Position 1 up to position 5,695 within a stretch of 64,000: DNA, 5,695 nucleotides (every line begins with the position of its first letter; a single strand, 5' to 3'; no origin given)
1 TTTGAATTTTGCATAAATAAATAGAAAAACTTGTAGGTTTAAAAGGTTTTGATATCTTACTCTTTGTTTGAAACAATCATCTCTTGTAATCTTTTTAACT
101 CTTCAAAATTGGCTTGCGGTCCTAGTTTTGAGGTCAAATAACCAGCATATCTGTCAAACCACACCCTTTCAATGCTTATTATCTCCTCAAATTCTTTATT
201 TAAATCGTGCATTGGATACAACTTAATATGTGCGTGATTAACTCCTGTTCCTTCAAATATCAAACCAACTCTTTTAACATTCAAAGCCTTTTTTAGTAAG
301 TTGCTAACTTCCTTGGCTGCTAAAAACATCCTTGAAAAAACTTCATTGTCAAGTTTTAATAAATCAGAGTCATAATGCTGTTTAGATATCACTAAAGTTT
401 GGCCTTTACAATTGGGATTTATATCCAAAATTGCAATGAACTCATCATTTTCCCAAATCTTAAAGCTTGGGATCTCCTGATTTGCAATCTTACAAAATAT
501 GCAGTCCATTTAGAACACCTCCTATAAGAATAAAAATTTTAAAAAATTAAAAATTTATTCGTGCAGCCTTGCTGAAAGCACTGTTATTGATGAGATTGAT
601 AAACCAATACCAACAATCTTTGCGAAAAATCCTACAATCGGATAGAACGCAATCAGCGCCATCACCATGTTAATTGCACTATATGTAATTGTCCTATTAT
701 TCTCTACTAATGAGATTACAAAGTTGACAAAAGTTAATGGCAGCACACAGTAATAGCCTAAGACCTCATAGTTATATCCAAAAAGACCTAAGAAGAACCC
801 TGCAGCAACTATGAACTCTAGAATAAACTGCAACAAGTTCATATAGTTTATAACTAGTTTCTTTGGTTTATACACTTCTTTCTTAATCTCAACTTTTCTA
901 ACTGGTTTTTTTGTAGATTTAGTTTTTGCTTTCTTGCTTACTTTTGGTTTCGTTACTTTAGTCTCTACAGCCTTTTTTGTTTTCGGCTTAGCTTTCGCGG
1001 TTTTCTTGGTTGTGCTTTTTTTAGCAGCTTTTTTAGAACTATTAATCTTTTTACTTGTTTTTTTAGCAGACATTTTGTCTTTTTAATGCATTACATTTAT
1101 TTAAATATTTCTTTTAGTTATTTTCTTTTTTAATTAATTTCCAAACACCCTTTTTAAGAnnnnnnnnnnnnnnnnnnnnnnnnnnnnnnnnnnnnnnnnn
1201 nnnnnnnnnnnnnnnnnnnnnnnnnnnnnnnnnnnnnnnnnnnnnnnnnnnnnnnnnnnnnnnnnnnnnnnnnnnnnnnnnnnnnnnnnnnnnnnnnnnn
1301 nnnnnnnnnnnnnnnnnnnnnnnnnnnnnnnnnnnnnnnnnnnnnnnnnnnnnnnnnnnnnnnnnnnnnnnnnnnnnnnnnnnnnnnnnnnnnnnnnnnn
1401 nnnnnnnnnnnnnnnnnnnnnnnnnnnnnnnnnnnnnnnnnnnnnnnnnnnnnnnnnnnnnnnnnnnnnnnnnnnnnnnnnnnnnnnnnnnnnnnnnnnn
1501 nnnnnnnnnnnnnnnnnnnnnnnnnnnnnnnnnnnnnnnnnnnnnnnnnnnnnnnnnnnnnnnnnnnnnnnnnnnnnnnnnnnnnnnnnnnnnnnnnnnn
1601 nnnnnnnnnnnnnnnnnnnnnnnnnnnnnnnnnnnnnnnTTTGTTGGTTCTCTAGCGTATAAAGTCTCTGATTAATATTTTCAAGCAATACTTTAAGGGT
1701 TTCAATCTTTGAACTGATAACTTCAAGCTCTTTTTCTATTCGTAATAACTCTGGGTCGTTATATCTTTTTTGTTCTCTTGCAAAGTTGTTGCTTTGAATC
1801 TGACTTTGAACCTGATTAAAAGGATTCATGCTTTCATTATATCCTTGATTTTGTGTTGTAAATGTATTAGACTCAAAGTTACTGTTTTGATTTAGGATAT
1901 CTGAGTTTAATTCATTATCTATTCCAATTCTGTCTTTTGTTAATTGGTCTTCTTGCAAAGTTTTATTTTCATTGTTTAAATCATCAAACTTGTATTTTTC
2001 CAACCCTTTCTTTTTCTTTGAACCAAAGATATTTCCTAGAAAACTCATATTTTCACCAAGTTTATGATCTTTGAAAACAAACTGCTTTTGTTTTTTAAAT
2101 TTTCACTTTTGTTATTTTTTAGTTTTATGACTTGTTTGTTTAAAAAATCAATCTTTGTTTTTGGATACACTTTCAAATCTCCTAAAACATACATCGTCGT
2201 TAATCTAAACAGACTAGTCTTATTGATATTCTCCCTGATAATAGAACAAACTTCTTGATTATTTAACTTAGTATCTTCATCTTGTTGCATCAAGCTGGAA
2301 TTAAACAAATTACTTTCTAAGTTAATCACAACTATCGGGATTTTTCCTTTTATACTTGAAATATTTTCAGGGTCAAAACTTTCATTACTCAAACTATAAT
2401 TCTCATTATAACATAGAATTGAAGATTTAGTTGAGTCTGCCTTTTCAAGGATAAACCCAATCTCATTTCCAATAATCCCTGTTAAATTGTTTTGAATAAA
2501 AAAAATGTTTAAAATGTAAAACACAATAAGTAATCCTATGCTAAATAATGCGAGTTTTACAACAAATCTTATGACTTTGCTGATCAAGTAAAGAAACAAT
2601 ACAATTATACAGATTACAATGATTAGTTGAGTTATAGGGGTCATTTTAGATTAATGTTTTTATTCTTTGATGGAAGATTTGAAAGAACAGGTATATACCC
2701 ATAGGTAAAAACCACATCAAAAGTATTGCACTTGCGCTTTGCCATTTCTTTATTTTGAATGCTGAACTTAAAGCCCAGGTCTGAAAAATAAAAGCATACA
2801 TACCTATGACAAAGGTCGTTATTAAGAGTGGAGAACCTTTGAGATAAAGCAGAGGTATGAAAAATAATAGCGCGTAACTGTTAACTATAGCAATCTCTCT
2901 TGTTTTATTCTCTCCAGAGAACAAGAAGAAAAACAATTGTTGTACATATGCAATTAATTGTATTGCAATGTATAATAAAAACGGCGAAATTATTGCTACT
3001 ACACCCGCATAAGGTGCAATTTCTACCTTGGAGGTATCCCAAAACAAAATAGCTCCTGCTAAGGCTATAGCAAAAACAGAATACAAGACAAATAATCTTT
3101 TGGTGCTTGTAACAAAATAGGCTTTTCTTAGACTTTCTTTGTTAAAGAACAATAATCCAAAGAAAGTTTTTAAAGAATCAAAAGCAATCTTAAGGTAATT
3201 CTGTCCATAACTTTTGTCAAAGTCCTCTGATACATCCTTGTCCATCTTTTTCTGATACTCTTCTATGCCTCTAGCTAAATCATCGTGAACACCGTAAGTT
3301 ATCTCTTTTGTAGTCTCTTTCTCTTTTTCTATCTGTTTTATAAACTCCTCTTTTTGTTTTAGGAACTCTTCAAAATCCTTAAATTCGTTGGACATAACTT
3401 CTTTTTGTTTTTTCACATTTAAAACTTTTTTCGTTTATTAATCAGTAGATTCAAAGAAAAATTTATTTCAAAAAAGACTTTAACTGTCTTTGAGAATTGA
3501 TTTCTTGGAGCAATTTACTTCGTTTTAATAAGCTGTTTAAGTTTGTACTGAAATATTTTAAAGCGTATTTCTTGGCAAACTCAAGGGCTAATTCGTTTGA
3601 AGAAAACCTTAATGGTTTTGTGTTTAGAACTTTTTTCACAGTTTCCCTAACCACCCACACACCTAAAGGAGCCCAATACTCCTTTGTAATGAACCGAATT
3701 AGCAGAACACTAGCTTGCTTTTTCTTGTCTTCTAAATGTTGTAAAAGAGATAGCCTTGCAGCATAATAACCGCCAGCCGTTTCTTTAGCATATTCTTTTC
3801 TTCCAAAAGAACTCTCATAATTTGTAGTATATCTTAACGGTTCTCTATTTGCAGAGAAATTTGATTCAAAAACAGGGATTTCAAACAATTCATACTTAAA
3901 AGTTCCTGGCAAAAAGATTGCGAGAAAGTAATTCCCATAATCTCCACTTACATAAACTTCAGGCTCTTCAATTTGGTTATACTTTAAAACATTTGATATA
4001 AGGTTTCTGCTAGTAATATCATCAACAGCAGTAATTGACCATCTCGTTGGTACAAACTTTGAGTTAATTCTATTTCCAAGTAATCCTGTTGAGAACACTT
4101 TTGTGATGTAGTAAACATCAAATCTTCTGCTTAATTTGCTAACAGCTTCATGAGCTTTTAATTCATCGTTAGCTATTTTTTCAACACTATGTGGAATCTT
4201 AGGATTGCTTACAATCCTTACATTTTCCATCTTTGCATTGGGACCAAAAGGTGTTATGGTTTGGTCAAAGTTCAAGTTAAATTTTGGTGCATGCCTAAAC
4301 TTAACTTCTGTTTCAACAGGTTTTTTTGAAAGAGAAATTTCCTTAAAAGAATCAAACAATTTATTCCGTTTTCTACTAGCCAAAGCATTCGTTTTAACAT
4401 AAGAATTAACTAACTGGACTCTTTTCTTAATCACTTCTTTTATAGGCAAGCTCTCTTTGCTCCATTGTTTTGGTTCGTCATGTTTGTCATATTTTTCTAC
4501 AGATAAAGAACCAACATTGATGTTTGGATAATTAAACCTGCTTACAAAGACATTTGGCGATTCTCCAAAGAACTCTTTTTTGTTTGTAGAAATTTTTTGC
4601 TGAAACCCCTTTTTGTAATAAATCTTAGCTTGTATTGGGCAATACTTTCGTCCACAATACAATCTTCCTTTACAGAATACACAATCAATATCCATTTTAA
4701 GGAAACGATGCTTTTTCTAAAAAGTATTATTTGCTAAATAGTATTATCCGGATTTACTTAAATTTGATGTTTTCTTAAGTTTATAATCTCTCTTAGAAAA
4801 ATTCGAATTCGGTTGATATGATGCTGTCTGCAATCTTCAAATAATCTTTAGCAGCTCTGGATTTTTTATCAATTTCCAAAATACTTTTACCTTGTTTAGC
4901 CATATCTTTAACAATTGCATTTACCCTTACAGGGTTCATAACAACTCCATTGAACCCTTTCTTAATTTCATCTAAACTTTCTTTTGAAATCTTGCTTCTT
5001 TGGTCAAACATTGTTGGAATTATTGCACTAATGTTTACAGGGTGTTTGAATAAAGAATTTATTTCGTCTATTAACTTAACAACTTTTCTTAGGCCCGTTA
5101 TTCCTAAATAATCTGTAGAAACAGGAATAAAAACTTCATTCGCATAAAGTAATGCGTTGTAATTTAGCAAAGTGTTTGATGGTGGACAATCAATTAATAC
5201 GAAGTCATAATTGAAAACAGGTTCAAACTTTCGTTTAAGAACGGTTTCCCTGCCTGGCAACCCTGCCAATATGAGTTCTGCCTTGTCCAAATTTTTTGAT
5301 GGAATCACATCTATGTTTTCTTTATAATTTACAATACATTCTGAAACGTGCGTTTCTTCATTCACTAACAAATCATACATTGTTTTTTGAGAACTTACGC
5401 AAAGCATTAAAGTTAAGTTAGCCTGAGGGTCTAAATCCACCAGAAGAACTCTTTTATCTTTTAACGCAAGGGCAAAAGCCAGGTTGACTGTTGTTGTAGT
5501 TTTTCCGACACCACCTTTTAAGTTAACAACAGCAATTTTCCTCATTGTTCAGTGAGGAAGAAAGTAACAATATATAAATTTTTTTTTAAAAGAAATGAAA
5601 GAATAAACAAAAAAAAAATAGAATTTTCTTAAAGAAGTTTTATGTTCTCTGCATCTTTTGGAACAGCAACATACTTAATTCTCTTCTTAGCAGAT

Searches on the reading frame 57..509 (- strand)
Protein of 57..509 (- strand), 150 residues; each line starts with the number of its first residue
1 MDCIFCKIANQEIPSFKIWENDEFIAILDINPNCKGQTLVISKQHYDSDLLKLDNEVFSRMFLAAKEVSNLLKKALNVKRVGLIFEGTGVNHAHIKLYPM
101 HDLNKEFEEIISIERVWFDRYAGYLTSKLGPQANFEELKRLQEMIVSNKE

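Call 8: search_protein_families(library=pfam, proteins=[window:57-509:-], max_evalue=0.00001)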
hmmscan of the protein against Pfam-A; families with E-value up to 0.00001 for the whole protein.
window:57-509:- (150 aa): 2 families
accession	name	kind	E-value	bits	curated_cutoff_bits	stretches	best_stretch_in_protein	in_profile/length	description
PF01230.28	HIT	-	5.7e-10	40.2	21.5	1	11-95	2-90/98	HIT domain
PF11969.13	DcpS_C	-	2.9e-07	31.4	24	1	3-76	2-77/114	Scavenger mRNA decapping enzyme C-term binding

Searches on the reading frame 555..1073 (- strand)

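Call 8: search_protein_families(library=pfam, proteins=[window:555-1073:-], max_evalue=0.00001)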
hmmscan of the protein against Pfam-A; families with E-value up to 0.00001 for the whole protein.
window:555-1073:- (172 aa): 0 families

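Call 54: search_protein_families(library=pfam, proteins=[window:555-1073:-], max_evalue=0.01)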
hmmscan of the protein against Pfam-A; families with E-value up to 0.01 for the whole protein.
window:555-1073:- (172 aa): 1 family
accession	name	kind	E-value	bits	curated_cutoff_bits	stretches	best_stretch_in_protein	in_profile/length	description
PF11711.13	Tim54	-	0.0066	15.7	34.7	1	5-85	199-279/376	Inner membrane protein import complex subunit Tim54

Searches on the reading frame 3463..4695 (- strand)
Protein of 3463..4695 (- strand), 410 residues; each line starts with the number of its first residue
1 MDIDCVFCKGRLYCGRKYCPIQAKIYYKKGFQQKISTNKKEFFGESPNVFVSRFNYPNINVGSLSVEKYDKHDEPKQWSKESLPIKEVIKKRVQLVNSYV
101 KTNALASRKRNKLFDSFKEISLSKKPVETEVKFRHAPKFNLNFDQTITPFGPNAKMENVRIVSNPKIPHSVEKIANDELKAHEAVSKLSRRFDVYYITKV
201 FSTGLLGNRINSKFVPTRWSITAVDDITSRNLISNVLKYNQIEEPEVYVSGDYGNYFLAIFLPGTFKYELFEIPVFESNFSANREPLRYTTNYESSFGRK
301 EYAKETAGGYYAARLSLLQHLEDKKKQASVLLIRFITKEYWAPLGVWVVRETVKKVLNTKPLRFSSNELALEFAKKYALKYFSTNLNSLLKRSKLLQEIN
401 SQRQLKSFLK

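Call 8: search_protein_families(library=pfam, proteins=[window:3463-4695:-], max_evalue=0.00001)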
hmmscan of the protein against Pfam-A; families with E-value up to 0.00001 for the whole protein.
window:3463-4695:- (410 aa): 2 families
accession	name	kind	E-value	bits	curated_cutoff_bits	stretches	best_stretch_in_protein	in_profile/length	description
PF04894.17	Nre_N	-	4.2e-79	266.6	25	1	14-278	2-267/270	Archaeal Nre, N-terminal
PF04895.17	Nre_C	-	2.5e-32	111.5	27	1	296-408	3-110/110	Archaeal Nre, C-terminal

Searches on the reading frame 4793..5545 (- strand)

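Call 8: search_protein_families(library=pfam, proteins=[window:4793-5545:-], max_evalue=0.00001)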
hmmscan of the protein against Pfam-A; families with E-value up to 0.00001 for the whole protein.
window:4793-5545:- (250 aa): 8 families
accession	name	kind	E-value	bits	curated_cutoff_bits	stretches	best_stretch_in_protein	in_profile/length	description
PF13614.12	AAA_31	-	8.1e-49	166.4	27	1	1-167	1-172/177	AAA domain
PF01656.29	CbiA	-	8e-23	81.2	25.4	1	4-220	1-123/125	CobQ/CobB/MinD/ParA nucleotide binding domain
PF00142.24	Fer4_NifH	-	2.8e-14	53.7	25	1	3-66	2-65/271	4Fe-4S iron sulfur cluster binding proteins, NifH/frxC family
PF10609.15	ParA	-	4.2e-14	53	27.1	1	2-242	4-245/246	NUBPL iron-transfer P-loop NTPase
PF06564.18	CBP_BcsQ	-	2.3e-11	44.1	21.3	1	1-140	1-143/234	Cellulose biosynthesis protein BcsQ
PF09140.17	MipZ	-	3e-09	37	20.7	1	4-150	3-137/262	ATPase MipZ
PF02374.21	ArsA_ATPase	-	3.9e-09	36.6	24.3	1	4-126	3-138/305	Anion-transporting ATPase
PF16575.11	CLP1_P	-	3.2e-06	27.5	26.6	0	12-139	4-129/188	mRNA cleavage and polyadenylation factor CLP1 P-loop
